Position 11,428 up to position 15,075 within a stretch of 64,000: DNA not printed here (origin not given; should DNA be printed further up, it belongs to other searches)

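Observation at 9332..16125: Phage-borne TonB-dependent outer-membrane receptor embedded in a block of small membrane proteins and lipoproteins, with higher GC than the rest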

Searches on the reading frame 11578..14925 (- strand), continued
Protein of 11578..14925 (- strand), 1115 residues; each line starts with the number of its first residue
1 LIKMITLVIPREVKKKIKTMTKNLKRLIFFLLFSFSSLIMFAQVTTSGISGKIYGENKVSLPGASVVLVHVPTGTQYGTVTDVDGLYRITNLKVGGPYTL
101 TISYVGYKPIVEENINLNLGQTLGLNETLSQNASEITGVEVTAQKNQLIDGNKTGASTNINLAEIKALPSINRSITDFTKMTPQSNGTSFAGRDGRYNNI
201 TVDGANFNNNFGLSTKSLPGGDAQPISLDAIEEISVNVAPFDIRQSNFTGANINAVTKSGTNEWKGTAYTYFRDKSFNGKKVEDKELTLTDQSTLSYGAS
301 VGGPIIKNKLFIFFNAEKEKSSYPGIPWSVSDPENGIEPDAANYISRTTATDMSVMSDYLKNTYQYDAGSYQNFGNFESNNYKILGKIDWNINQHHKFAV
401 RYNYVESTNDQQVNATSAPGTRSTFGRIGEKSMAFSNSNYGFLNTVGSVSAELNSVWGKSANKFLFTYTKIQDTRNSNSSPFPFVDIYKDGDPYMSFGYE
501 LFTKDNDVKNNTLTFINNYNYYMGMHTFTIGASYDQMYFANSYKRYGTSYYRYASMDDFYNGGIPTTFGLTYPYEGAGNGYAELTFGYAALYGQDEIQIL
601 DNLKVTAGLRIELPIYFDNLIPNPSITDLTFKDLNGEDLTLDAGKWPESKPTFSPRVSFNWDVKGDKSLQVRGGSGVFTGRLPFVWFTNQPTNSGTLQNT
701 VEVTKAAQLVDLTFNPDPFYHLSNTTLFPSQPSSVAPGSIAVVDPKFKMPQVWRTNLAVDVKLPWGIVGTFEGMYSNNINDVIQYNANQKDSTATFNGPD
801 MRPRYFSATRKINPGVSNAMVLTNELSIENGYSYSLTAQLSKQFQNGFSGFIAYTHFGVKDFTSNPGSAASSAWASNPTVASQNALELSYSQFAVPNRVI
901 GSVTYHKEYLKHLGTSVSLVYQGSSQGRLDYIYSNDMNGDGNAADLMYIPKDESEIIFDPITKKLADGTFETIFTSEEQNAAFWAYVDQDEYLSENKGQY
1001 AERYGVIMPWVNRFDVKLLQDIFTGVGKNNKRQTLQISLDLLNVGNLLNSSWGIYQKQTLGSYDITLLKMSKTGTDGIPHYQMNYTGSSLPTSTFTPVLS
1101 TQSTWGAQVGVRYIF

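Call 11: find_encoding_contigs(protein=P0001, flank=10000, max_places=3)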
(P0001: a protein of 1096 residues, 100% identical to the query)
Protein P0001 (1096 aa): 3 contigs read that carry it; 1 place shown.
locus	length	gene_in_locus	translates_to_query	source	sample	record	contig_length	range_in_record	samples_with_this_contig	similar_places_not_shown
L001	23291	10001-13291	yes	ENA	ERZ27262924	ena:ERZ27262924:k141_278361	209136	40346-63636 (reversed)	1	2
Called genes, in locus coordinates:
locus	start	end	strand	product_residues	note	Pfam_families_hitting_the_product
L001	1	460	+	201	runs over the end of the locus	-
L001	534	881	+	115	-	-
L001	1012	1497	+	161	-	PF10263:SprT-like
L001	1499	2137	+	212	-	-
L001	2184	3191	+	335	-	PF00028:Cadherin, PF23592:Cadherin_CELSR2_9th (faint), PF17803:Cadherin_4 (weak), PF00028:Cadherin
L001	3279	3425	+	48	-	-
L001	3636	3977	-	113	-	-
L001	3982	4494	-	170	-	PF00210:Ferritin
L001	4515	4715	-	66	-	-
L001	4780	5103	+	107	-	-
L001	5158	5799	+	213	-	PF01068:DNA_ligase_A_M (weak)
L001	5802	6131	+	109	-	-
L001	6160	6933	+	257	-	PF03747:ADP_ribosyl_GH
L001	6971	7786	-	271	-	-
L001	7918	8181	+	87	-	-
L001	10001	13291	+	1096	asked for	PF13620:CarboxypepD_reg, PF13715:CarbopepD_reg_2, PF25183:OMP_b-brl_4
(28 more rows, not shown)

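Call 12: find_encoding_contigs(protein=P0002, flank=10000, max_places=3)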
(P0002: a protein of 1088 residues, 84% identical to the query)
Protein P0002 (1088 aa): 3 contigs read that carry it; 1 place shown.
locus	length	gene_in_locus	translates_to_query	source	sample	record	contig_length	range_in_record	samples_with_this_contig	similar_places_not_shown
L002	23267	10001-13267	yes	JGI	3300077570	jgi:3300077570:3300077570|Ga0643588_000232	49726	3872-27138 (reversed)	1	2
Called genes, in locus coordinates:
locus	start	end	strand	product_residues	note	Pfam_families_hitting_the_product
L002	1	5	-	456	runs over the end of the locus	PF18760:ART-PolyVal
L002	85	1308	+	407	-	PF06689:zf-C4_ClpX, PF00493:MCM, PF05496:RuvB_N (weak), PF00158:Sigma54_activat (faint), PF00004:AAA, PF07724:AAA_2, PF07728:AAA_5 (weak), PF10431:ClpB_D2-small, +1 more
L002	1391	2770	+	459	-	PF18962:Por_Secre_tail, PF09603:Fib_succ_major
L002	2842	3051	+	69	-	-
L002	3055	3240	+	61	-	-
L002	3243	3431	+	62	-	-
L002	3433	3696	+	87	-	-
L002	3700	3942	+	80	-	-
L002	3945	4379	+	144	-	-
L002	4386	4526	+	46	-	-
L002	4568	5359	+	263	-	-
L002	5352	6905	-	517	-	PF24308:DUF7487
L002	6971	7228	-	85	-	-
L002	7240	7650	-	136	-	-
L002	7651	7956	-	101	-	PF02915:Rubrerythrin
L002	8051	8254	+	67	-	-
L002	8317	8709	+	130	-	-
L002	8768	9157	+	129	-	-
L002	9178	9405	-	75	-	-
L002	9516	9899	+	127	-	-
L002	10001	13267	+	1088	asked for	PF13620:CarboxypepD_reg, PF13715:CarbopepD_reg_2, PF25183:OMP_b-brl_4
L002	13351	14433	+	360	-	-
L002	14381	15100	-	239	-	PF01555:N6_N4_Mtase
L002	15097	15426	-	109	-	-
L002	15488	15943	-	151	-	-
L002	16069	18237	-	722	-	PF13692:Glyco_trans_1_4, PF00534:Glycos_transf_1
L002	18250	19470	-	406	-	PF01385:OrfB_IS605, PF07282:Cas12f1-like_TNB (weak)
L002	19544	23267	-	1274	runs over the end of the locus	PF00534:Glycos_transf_1 (weak), PF13692:Glyco_trans_1_4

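Call 13: find_encoding_contigs(protein=P0005, flank=10000, max_places=3)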
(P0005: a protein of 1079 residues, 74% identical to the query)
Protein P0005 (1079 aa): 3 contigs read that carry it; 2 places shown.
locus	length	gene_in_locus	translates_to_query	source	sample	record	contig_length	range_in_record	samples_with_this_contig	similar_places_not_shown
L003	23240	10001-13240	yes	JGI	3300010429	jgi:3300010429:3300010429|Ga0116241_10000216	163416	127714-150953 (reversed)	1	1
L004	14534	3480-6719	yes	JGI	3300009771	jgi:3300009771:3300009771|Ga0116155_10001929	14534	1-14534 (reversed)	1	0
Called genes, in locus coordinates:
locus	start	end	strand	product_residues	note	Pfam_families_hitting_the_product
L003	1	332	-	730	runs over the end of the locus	-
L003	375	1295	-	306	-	-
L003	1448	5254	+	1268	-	-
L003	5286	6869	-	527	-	PF24308:DUF7487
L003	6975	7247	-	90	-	-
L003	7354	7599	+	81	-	-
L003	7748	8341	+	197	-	-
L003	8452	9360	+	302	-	-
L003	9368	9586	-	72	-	-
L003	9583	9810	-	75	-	-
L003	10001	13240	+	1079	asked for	PF13620:CarboxypepD_reg, PF13715:CarbopepD_reg_2, PF25183:OMP_b-brl_4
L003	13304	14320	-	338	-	-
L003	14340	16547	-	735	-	-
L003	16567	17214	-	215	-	-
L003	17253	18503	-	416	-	-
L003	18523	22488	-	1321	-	PF13620:CarboxypepD_reg (weak), PF13715:CarbopepD_reg_2 (weak), PF13620:CarboxypepD_reg (weak), PF25390:WD40_RLD, PF00415:RCC1, PF13540:RCC1_2 (weak), PF13540:RCC1_2, PF00415:RCC1, +3 more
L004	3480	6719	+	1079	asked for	PF13620:CarboxypepD_reg, PF13715:CarbopepD_reg_2, PF25183:OMP_b-brl_4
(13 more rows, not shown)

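Call 15: find_related_loci(query=window:11578-14868:-, collection=viral_contigs, flank=10000)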
Query window:11578-14868:- (1096 aa) in viral_contigs; peptide patterns used: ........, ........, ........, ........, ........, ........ (x = any residue, [..] = any of these).
6 stretches matched a pattern; 2 encode a relative of the query (tblastn E <= 1e-3); 2 distinct loci.
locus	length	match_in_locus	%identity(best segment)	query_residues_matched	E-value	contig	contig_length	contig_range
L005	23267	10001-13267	74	5-1096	0e+0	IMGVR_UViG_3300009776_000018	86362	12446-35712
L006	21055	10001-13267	46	5-1096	0e+0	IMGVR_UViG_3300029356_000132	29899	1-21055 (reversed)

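Call 16: search_solved_structures(query=window:11578-14868:-, max_evalue=0.01, show_alignments=1)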
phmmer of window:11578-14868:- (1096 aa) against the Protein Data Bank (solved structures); distinct sequences matched with E-value up to 0.01: 1.
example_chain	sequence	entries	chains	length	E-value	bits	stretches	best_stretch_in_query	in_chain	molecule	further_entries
6ytc_A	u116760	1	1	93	0.0061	17.8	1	42-93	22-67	TonB-dependent receptor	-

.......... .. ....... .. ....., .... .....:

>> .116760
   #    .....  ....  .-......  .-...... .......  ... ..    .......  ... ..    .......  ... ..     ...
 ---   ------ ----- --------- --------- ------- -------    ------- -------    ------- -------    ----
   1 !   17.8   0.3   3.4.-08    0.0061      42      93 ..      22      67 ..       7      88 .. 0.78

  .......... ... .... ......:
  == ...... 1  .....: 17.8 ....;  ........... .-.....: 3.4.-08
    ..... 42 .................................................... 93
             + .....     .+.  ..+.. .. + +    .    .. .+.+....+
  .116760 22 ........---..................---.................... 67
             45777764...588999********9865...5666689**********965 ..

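Call 24: find_encoding_contigs(protein=P0016, flank=10000, max_places=3)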
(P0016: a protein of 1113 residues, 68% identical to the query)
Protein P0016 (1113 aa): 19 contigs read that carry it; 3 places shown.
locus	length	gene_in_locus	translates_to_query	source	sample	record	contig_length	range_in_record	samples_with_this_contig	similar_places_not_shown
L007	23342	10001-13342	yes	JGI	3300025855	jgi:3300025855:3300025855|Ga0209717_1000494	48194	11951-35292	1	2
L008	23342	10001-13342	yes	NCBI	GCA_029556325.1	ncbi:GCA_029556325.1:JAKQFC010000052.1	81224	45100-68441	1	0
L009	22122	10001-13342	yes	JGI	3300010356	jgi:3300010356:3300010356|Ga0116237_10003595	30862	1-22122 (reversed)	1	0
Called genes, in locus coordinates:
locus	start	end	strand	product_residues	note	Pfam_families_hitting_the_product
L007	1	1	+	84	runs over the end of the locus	PF01649:Ribosomal_S20p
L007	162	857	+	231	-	PF20582:UPF0758_N, PF04002:RadC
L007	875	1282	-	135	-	PF12760:Zn_ribbon_IS1595 (weak)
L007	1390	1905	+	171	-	PF00085:Thioredoxin, PF00578:AhpC-TSA (weak), PF13098:Thioredoxin_2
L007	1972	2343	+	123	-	PF00085:Thioredoxin, PF14595:Thioredoxin_9 (weak), PF13098:Thioredoxin_2, PF13905:Thioredoxin_8 (faint)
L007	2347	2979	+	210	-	PF08889:WbqC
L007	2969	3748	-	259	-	PF18348:SH3_16, PF00877:NLPC_P60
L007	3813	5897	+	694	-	PF07697:7TMR-HDED, PF07698:7TM-7TMR_HD, PF01966:HD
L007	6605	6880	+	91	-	-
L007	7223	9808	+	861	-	PF13620:CarboxypepD_reg, PF13715:CarbopepD_reg_2, PF07715:Plug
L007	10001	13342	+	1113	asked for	PF13620:CarboxypepD_reg, PF13715:CarbopepD_reg_2, PF25183:OMP_b-brl_4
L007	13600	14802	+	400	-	PF00884:Sulfatase (faint), PF01663:Phosphodiest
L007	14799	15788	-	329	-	PF01264:Chorismate_synt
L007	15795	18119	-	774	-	PF03993:DUF349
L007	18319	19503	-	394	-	PF01053:Cys_Met_Meta_PP, PF00155:Aminotran_1_2 (weak)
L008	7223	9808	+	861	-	PF13620:CarboxypepD_reg, PF13715:CarbopepD_reg_2, PF07715:Plug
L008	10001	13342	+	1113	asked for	PF13620:CarboxypepD_reg, PF13715:CarbopepD_reg_2, PF25183:OMP_b-brl_4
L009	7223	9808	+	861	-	PF13620:CarboxypepD_reg, PF13715:CarbopepD_reg_2, PF07715:Plug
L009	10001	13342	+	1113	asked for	PF13620:CarboxypepD_reg, PF13715:CarbopepD_reg_2, PF25183:OMP_b-brl_4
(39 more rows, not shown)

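Call 25: find_encoding_contigs(protein=P0007, flank=10000, max_places=2)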
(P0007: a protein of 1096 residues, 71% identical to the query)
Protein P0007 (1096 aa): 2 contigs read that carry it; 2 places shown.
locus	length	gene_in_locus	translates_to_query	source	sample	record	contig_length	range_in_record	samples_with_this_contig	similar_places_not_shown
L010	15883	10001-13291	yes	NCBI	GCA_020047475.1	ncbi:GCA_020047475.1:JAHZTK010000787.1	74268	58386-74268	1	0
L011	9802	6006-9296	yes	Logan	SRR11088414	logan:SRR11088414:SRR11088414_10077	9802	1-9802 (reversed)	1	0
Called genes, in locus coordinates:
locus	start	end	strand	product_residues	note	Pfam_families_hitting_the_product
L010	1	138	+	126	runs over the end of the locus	-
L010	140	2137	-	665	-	PF00959:Phage_lysozyme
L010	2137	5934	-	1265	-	-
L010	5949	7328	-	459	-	-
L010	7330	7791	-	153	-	-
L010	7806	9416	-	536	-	-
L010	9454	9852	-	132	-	-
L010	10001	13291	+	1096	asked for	PF13620:CarboxypepD_reg, PF13715:CarbopepD_reg_2, PF25183:OMP_b-brl_4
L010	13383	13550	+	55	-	-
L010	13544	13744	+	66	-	-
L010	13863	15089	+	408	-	PF12323:HTH_OrfB_IS605, PF01385:OrfB_IS605, PF07282:Cas12f1-like_TNB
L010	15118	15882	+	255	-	?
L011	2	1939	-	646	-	?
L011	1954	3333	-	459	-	-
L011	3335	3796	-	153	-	-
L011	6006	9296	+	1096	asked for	PF13620:CarboxypepD_reg, PF13715:CarbopepD_reg_2, PF25183:OMP_b-brl_4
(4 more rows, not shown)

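Call 26: find_encoding_contigs(protein=P0046, flank=10000, max_places=2)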
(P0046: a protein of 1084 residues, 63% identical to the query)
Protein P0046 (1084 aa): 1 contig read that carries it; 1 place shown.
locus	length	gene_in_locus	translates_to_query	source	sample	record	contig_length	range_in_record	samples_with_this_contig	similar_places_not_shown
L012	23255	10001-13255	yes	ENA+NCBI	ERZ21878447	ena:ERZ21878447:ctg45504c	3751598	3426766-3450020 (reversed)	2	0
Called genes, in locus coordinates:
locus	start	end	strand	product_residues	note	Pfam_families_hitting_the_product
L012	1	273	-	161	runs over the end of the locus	-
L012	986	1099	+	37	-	-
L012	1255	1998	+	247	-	-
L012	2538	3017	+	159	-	-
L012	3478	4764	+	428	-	PF21033:RMD1-3 (weak), PF13428:TPR_14 (faint), PF13414:TPR_11 (faint), PF14559:TPR_19 (faint), PF13431:TPR_17 (faint), PF28495:TMEM260_2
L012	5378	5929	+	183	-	-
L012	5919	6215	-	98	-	-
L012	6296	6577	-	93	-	-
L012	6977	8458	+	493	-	PF04055:Radical_SAM, PF13282:DUF4070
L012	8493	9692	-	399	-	PF00884:Sulfatase, PF01663:Phosphodiest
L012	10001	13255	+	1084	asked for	PF13620:CarboxypepD_reg, PF13715:CarbopepD_reg_2, PF25183:OMP_b-brl_4, PF00593:TonB_dep_Rec_b-barrel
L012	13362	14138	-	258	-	PF08239:SH3_3 (weak), PF18348:SH3_16, PF00877:NLPC_P60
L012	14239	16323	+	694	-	PF07697:7TMR-HDED, PF07698:7TM-7TMR_HD, PF01966:HD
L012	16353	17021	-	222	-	PF08889:WbqC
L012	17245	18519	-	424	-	PF01546:Peptidase_M20 (weak), PF07687:M20_dimer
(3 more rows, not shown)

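Call 28: find_related_loci(query=A1, collection=viral_contigs, flank=8000)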
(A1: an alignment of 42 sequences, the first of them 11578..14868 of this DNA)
Query A1 (1096 aa) in viral_contigs; peptide patterns used: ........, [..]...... (x = any residue, [..] = any of these).
106 stretches matched a pattern; 28 encode a relative of the query (tblastn E <= 1e-3); 28 distinct loci.
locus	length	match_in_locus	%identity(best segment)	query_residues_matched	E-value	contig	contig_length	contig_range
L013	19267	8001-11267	74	5-1096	0e+0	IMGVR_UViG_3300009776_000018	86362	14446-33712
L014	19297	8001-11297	39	1-1096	0e+0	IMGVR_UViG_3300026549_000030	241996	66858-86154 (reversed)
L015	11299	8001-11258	36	4-1096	0e+0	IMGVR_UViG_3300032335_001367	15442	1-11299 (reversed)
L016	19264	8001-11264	36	2-1096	0e+0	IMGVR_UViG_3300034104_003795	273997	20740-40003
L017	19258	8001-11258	36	4-1096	0e+0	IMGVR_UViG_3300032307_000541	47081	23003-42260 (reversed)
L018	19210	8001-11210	36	17-1096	0e+0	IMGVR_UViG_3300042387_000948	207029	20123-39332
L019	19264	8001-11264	35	2-1096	1e-180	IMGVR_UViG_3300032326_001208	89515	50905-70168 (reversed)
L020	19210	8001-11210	36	17-1096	0e+0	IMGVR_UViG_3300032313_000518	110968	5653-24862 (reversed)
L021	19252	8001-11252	35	3-1096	0e+0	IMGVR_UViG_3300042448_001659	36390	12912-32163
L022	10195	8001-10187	38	5-744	2e-134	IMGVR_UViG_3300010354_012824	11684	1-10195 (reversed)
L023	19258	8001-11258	37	3-1096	0e+0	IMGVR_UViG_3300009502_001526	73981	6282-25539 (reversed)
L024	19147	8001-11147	30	6-1096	6e-121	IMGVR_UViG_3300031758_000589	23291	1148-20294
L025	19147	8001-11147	30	6-1096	4e-120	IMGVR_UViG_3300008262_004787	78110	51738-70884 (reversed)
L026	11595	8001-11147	30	6-1096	3e-120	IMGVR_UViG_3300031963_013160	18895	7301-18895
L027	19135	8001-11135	29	1-1096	8e-120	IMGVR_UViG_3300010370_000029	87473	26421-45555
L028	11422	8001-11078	30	23-1096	9e-117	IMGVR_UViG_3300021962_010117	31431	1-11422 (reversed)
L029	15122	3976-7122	30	6-1096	3e-120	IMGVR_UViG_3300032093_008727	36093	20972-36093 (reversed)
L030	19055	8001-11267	46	5-1096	0e+0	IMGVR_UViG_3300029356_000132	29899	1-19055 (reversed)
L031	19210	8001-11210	36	17-1096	3e-180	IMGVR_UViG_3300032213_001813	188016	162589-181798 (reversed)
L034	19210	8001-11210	36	17-1096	0e+0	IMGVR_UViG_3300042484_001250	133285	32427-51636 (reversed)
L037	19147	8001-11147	30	6-1096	3e-120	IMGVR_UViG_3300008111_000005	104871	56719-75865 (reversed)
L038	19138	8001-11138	30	5-1096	5e-121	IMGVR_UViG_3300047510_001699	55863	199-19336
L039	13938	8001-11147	30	6-1096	4e-120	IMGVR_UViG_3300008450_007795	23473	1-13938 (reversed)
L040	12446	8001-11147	30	6-1096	8e-125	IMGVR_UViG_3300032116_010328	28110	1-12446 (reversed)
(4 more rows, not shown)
